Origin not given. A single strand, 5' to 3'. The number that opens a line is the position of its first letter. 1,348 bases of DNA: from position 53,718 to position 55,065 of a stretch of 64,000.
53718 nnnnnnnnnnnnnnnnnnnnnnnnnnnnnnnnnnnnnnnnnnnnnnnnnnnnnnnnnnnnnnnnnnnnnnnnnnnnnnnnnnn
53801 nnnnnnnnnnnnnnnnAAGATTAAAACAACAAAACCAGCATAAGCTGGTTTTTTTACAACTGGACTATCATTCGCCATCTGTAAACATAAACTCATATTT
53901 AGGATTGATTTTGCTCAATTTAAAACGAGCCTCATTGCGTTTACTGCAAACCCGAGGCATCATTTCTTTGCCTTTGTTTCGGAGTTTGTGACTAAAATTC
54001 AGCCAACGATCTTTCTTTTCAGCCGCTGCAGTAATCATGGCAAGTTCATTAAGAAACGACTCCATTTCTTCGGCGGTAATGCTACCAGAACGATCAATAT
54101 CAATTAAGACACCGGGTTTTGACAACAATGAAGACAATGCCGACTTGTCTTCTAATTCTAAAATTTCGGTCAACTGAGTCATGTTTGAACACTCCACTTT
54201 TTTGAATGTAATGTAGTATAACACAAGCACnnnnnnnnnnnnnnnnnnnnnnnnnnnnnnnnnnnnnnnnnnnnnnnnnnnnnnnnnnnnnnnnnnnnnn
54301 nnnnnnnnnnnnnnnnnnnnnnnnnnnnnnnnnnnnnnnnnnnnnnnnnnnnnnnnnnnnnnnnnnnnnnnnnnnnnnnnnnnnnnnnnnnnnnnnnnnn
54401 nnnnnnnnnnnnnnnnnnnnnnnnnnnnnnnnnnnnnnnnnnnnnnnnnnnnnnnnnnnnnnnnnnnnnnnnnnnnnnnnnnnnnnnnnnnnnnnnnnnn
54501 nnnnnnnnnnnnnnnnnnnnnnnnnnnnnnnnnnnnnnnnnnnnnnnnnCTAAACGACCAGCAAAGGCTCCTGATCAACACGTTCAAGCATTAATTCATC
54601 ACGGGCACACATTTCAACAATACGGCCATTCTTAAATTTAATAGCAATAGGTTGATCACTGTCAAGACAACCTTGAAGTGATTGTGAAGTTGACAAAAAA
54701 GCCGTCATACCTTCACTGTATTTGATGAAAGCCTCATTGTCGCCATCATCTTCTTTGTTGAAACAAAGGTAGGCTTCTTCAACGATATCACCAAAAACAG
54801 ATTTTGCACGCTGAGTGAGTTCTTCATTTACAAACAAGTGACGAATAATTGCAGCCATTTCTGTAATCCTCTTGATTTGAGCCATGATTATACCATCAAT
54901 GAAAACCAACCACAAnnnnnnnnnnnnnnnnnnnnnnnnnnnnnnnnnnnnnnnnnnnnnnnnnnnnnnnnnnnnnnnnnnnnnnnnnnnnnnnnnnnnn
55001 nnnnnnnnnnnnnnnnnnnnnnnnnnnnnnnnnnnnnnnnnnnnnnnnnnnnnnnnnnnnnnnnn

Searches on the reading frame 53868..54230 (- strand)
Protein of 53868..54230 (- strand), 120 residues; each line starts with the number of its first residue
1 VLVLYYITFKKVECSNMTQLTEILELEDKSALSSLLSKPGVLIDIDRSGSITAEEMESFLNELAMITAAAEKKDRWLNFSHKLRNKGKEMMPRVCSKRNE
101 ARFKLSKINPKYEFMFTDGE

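Call 20: search_protein_families(library=phrogs, proteins=[window:53868-54230:-], max_evalue=0.001)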
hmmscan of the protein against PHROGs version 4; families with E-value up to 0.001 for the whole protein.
window:53868-54230:- (120 aa): 0 families

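Call 21: search_protein_families(library=pfam, proteins=[window:53868-54230:-], max_evalue=0.01)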
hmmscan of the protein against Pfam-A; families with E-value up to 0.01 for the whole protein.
window:53868-54230:- (120 aa): 4 families
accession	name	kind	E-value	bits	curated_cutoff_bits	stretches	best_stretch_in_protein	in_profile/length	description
PF09967.15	DUF2201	-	0.0032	18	26.4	1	42-85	2-45/123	VWA-like domain (DUF2201)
PF13202.12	EF-hand_5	-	0.0033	17.3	25.9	1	43-60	8-25/25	EF hand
PF13405.12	EF-hand_6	-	0.0074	16.4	25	0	42-62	8-28/30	EF-hand domain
PF00036.39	EF-hand_1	-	0.0086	16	25.4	0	42-62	8-28/29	EF hand domain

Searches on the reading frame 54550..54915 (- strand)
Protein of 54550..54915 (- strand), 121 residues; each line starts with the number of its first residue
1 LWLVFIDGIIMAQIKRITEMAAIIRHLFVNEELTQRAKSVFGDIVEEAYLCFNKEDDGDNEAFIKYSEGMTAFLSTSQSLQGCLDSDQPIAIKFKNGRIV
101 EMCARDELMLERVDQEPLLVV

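Call 20: search_protein_families(library=phrogs, proteins=[window:54550-54915:-], max_evalue=0.001)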
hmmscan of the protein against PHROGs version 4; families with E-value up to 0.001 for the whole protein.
window:54550-54915:- (121 aa): 0 families

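Call 21: search_protein_families(library=pfam, proteins=[window:54550-54915:-], max_evalue=0.01)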
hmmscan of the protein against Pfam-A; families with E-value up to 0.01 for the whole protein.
window:54550-54915:- (121 aa): 0 families
